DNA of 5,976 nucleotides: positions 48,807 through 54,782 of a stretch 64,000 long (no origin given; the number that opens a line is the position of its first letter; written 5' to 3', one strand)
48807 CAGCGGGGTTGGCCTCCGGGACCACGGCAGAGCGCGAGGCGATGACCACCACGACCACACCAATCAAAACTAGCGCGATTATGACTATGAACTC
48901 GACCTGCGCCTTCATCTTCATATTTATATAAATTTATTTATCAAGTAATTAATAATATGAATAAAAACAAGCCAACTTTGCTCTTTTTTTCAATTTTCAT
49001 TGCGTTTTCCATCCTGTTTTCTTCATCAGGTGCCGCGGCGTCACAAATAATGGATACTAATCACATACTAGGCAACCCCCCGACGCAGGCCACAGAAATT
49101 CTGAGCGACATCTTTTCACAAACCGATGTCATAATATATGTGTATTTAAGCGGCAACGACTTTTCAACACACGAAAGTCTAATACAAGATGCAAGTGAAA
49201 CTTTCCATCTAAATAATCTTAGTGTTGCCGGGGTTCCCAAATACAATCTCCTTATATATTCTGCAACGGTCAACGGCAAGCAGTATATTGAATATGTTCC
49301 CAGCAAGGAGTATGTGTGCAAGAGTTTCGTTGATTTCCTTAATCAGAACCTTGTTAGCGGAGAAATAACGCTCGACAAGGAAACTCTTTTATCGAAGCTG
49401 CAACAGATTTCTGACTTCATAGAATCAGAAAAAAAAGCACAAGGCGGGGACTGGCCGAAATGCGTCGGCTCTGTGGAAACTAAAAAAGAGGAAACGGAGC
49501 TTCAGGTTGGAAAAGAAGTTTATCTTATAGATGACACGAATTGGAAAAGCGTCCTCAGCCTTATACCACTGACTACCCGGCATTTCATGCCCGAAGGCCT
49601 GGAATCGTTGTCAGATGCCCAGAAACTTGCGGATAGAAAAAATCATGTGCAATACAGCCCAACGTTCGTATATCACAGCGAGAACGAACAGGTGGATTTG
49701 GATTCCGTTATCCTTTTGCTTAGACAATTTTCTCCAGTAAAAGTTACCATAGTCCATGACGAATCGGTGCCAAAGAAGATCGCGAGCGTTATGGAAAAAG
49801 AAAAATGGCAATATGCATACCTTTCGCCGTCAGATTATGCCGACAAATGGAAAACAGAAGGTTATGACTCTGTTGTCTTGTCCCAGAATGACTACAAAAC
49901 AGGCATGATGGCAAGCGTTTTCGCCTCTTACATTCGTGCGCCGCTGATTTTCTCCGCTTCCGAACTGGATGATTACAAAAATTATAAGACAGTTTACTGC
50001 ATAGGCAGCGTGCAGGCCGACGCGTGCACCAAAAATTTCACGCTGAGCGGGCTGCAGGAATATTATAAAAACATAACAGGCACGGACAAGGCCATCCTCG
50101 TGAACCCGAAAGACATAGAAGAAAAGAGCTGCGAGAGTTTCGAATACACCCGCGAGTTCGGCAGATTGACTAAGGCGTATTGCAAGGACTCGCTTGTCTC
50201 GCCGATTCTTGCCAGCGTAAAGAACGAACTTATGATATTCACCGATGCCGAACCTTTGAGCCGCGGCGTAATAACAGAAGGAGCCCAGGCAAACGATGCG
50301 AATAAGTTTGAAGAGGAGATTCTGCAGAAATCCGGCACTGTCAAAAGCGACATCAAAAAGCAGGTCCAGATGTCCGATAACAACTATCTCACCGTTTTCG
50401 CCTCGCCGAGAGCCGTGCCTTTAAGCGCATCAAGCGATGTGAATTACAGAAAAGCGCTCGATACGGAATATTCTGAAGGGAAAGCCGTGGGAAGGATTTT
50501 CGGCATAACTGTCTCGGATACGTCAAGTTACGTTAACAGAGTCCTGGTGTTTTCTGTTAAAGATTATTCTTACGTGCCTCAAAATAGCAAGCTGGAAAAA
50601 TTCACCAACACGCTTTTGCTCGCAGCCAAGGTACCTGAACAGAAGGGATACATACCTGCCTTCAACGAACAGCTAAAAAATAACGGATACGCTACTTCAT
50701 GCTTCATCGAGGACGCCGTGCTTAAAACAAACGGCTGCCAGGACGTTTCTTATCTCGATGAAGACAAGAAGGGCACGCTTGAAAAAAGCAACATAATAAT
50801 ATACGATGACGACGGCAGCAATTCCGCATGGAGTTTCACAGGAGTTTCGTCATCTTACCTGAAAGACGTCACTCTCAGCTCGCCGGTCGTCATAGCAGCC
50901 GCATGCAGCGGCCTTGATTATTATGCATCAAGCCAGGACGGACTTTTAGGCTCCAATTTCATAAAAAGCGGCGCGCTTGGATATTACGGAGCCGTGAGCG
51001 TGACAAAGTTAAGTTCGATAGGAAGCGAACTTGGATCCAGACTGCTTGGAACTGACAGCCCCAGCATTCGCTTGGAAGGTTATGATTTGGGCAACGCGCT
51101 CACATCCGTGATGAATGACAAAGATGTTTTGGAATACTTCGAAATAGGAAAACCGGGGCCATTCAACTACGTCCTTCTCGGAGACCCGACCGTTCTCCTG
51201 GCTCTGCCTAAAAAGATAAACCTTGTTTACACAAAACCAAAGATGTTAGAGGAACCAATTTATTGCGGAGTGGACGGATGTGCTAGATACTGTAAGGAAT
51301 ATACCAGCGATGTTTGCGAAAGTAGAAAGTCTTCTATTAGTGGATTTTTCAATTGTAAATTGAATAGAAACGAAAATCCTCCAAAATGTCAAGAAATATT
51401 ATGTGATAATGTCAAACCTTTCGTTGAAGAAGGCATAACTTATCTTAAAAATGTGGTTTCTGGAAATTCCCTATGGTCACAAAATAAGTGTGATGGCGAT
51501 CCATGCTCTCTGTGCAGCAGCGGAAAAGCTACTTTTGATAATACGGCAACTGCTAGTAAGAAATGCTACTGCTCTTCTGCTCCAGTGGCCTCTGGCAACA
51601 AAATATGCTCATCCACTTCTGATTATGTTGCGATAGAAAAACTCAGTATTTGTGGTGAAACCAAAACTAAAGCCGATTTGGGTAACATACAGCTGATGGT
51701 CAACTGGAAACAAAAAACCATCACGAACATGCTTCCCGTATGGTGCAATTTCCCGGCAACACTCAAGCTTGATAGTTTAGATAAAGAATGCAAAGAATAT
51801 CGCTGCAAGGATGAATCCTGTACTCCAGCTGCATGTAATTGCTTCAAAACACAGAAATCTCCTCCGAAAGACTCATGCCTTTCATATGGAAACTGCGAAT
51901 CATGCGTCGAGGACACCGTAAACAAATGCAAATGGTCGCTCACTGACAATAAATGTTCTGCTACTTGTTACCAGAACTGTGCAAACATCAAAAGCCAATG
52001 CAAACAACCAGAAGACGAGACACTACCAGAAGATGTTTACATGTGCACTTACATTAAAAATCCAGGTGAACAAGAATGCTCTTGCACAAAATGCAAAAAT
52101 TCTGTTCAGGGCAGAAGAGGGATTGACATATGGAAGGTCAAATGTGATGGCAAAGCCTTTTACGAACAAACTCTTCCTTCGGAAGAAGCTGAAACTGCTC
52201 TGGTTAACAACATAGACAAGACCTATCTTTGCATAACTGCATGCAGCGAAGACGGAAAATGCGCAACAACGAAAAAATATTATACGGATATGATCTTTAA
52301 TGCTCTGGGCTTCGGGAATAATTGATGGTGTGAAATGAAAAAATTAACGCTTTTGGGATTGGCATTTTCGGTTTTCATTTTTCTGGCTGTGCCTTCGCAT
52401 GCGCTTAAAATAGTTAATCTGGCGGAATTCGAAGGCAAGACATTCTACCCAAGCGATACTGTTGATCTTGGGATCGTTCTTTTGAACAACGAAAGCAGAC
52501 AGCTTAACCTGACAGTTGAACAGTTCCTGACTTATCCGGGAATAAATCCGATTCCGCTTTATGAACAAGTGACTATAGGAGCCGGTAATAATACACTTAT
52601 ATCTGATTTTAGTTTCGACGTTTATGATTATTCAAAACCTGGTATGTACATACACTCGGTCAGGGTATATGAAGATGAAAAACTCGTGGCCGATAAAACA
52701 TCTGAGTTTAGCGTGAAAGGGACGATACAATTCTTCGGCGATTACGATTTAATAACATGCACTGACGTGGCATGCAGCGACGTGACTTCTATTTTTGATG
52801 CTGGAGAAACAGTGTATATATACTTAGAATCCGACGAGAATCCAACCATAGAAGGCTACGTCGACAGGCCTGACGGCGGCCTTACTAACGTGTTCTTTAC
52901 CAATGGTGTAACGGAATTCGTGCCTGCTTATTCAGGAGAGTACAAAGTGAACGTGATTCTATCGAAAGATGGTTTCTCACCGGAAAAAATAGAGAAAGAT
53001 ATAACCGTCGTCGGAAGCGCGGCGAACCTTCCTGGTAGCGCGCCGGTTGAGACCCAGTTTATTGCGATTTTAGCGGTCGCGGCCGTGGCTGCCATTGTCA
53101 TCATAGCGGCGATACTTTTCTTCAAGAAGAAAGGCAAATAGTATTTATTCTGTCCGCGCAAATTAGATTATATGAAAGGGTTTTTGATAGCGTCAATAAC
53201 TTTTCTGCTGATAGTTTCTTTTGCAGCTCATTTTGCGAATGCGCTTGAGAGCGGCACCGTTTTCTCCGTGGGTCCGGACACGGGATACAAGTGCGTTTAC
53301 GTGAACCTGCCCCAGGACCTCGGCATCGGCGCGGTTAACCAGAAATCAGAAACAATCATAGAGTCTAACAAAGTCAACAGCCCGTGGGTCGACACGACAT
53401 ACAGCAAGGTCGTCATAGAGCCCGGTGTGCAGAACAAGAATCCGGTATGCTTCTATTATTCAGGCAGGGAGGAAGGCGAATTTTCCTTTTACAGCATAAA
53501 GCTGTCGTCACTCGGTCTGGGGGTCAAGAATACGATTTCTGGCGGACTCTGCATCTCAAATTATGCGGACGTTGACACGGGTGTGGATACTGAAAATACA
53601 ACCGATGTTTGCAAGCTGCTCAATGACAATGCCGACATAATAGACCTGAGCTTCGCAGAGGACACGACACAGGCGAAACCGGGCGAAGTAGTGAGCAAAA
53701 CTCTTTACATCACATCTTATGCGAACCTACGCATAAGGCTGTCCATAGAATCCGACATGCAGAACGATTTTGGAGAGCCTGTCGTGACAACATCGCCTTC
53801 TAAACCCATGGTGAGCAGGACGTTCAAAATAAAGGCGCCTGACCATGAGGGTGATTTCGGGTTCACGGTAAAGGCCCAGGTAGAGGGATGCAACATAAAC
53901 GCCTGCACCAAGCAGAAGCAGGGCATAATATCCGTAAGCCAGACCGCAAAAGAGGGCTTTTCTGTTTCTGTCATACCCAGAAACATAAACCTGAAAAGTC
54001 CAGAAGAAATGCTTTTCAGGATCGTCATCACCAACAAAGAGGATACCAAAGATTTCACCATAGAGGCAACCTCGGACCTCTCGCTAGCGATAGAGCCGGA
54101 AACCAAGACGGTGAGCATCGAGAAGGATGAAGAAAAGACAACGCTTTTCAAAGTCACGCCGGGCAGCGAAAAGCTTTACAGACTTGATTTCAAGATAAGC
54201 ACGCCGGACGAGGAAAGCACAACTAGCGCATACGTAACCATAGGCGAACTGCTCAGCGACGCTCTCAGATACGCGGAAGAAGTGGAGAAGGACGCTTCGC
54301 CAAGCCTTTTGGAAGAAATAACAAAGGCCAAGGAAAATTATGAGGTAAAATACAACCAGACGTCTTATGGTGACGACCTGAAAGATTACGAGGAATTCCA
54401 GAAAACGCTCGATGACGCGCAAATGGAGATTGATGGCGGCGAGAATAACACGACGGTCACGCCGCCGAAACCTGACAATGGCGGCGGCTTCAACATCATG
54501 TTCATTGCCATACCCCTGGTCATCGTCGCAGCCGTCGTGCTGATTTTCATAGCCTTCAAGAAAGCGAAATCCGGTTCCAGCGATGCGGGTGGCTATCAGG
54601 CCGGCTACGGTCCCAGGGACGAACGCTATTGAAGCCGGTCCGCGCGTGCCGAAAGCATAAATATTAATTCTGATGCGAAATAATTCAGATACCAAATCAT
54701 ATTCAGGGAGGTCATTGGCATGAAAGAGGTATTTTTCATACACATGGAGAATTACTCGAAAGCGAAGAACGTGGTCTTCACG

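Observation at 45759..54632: Five-gene secreted/surface protein locus including a large class III-signal (pilin-like) protein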

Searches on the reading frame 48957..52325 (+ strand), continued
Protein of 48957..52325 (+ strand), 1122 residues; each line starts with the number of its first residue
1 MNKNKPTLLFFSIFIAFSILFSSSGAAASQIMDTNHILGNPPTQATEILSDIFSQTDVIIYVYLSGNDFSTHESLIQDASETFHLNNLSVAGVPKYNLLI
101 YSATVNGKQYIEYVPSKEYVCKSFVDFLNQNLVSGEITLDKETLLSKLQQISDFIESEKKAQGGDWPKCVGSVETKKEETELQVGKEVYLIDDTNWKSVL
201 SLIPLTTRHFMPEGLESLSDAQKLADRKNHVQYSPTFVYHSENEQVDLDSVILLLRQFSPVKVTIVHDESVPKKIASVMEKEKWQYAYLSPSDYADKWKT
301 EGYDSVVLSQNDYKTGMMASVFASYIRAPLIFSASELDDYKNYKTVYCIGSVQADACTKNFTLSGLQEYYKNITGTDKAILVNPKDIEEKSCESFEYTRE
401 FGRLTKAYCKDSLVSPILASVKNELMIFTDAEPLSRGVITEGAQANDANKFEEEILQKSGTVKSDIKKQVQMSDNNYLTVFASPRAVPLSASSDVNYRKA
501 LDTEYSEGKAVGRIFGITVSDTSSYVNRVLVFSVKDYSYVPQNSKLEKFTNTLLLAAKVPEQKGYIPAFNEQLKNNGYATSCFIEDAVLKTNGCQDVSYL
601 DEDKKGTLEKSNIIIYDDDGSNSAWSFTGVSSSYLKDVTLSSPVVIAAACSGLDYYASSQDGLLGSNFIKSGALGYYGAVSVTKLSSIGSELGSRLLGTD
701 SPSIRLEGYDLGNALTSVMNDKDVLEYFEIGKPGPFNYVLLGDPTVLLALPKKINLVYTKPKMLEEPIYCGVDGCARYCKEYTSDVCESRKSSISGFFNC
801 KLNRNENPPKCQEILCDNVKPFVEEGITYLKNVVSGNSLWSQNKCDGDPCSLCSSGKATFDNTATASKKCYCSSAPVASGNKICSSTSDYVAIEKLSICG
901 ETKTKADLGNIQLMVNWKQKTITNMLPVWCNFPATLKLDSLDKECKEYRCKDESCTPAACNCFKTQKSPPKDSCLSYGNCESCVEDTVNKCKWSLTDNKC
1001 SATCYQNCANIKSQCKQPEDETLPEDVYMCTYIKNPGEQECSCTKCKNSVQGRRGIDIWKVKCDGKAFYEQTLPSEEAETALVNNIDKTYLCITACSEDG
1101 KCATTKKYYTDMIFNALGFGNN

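Call 65: search_solved_structures(query=P0025, max_evalue=1, show_alignments=2)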
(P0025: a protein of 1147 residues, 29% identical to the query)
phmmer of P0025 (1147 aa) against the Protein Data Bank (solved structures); distinct sequences matched with E-value up to 1: 145 (the best 60 are shown).
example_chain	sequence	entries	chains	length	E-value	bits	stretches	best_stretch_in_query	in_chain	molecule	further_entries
2omt_A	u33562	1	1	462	1.3e-46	162.1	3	974-1122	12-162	Internalin-A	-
2omx_A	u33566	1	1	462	1.8e-46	161.7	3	974-1121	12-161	Internalin-A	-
1o6s_A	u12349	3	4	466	1.8e-46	161.7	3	973-1118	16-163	INTERNALIN A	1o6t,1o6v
8h62_A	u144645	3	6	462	2e-46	161.5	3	973-1118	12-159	Internalin A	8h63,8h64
2omy_A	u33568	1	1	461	2.6e-46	161.1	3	974-1120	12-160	Internalin-A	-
2omz_A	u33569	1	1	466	1.8e-45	158.4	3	973-1118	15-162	Internalin-A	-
2omu_A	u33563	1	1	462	1.8e-45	158.4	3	974-1122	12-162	Internalin-A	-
2omv_A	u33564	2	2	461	3.5e-45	157.4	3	974-1120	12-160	Internalin-A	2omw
5il7_A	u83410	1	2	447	1.6e-39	138.6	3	1005-1121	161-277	Rab family protein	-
6hlu_A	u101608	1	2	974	4.7e-38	133.8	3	1008-1122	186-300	Rab family protein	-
8r4b_A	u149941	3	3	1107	7.4e-38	133.1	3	1008-1122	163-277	Rab family protein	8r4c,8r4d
4fmz_A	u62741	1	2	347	2.4e-35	124.8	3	975-1104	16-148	Internalin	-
4fho_A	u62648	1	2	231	2.8e-31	111.4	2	970-1121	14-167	Internalin C2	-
1h6u_A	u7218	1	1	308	1.7e-27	98.8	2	973-1120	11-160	INTERNALIN H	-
4r58_A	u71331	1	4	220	2.1e-24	88.6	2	980-1123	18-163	Leucine Rich Repeat protein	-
4r5c_A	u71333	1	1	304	1.6e-20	75.8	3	1006-1122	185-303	Leucine rich repeat protein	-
2wqx_A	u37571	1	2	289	1.1e-19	72.9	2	972-1122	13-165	INTERNALIN B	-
4psj_A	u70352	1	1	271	3.5e-11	44.8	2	980-1122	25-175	OR464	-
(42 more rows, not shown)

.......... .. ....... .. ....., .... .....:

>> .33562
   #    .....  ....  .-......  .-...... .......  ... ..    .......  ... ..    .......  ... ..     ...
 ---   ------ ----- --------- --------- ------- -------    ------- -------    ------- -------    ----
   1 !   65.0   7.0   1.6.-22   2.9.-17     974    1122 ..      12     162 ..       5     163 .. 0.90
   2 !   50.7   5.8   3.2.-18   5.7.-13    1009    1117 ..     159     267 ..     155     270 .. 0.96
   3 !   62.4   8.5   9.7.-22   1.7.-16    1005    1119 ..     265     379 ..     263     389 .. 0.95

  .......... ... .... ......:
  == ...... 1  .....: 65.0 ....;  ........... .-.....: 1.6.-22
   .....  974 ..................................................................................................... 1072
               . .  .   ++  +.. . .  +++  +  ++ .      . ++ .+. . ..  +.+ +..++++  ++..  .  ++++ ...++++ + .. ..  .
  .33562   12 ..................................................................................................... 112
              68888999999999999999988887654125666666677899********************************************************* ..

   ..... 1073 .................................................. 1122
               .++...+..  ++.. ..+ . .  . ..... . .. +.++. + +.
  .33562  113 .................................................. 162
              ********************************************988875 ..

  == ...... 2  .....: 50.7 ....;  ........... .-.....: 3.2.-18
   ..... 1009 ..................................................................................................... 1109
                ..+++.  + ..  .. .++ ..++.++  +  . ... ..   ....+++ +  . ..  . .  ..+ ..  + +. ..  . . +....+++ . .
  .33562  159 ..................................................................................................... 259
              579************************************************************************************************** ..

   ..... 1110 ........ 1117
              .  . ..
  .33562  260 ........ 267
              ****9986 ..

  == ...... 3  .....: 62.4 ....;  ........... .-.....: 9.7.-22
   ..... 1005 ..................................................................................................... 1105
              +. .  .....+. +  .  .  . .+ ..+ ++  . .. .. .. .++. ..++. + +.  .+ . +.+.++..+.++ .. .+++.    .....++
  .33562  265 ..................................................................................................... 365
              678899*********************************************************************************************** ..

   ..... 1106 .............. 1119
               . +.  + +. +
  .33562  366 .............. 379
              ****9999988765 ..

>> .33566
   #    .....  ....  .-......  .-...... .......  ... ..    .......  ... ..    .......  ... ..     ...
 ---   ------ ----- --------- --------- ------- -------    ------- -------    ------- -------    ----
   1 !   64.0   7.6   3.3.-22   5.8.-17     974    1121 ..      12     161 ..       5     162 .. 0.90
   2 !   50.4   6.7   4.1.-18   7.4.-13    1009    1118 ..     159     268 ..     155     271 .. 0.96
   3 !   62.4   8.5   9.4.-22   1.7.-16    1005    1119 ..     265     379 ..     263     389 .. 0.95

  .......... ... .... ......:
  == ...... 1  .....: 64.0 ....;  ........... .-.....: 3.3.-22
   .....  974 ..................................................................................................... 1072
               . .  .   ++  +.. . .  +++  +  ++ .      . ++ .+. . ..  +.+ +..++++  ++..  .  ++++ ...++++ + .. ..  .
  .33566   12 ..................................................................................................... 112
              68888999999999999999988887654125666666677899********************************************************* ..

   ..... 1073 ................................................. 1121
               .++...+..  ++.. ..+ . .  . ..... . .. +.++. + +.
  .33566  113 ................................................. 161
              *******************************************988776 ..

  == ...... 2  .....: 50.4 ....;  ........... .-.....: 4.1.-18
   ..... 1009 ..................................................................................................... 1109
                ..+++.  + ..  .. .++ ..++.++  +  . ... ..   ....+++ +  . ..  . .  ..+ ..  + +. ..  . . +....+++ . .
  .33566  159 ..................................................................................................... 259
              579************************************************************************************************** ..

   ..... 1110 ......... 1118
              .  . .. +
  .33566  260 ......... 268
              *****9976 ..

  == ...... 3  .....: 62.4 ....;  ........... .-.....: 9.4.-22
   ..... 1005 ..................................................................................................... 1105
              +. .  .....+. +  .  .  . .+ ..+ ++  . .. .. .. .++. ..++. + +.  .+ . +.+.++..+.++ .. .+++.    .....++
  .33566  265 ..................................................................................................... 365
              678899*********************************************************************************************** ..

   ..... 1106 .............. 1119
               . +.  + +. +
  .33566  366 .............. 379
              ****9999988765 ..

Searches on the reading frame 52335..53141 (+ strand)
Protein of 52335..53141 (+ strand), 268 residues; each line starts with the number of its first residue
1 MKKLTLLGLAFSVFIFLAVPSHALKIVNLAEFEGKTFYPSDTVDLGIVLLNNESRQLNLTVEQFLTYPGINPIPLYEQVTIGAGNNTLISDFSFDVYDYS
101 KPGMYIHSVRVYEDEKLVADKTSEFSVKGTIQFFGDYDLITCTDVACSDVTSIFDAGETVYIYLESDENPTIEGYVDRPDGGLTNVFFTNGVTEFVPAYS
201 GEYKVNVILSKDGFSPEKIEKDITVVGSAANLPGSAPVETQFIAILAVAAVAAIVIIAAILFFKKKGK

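Call 3: search_protein_families(library=pfam, proteins=[window:52335-53141:+], max_evalue=1)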
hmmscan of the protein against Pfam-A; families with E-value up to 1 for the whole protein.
window:52335-53141:+ (268 aa): 1 family
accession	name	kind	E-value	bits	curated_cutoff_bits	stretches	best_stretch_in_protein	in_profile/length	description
PF11992.13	TgpA_N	-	0.72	9.2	30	1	3-64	165-226/333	TgpA N-terminal domain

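Call 4: search_protein_families(library=ncbifam, proteins=[window:52335-53141:+], max_evalue=1)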
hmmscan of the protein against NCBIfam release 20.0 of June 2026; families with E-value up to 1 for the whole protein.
window:52335-53141:+ (268 aa): 1 family
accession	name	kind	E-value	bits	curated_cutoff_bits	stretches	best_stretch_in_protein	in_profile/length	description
NF004570.0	PRK05907.1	equivalog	0.041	13.1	480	1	87-226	10-147/316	hypothetical protein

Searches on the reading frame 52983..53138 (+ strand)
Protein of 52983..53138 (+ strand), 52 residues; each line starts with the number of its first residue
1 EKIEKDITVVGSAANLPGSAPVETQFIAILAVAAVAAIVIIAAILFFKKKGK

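Call 96: search_protein_families(library=ncbifam, proteins=[window:52983-53138:+], max_evalue=10)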
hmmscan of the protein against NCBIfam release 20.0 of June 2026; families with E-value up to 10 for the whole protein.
seq(52 aa): 5 families
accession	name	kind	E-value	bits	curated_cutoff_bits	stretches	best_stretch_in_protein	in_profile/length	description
TIGR01167.1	LPXTG_anchor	domain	0.1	13.3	15.9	1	29-50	12-32/34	LPXTG cell wall anchor domain-containing protein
NF006325.0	PRK08541.1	subfamily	0.14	12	210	1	26-50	20-44/221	flagellin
NF042931.1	SAG1386_EF1546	equivalog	0.15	12.2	80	1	19-51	23-55/158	SAG1386/EF1546 family surface-associated protein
NF041738.1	GG_III-CTERM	domain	0.67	9.9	22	1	31-50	6-26/28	GGIII-like transmembrane region-containing protein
NF041808.1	daptide_123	subfamily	3.8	7.4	25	1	20-43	12-36/37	daptide-type RiPP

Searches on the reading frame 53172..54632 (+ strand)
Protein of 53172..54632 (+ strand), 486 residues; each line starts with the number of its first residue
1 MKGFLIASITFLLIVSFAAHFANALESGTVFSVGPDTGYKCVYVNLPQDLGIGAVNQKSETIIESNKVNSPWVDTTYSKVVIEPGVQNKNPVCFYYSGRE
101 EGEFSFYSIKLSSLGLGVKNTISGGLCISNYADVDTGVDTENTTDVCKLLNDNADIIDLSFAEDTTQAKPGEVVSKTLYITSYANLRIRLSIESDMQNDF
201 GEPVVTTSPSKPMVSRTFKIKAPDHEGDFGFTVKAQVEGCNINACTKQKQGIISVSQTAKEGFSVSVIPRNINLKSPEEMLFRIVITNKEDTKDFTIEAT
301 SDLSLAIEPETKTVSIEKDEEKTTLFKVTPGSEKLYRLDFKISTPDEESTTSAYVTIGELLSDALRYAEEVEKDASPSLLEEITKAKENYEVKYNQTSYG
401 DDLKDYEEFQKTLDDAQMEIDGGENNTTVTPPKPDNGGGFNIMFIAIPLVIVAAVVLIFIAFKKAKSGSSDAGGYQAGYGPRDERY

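Call 3: search_protein_families(library=pfam, proteins=[window:53172-54632:+], max_evalue=1)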
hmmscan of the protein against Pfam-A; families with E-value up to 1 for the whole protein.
window:53172-54632:+ (486 aa): 2 families
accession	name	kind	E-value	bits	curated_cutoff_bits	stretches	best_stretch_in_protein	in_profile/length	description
PF17766.7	fn3_6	-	0.069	13.8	26.4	1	254-294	36-77/99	Fibronectin type-III domain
PF23619.1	Ig_VWA7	-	0.19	12.4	27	0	280-322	18-60/104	VWA7 Ig-like domain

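Call 4: search_protein_families(library=ncbifam, proteins=[window:53172-54632:+], max_evalue=1)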
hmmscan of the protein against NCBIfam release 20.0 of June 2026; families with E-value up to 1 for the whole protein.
window:53172-54632:+ (486 aa): 0 families

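Call 84: search_solved_structures(query=window:53172-54632:+, max_evalue=5)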
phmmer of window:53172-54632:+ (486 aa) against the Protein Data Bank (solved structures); distinct sequences matched with E-value up to 5: 0.
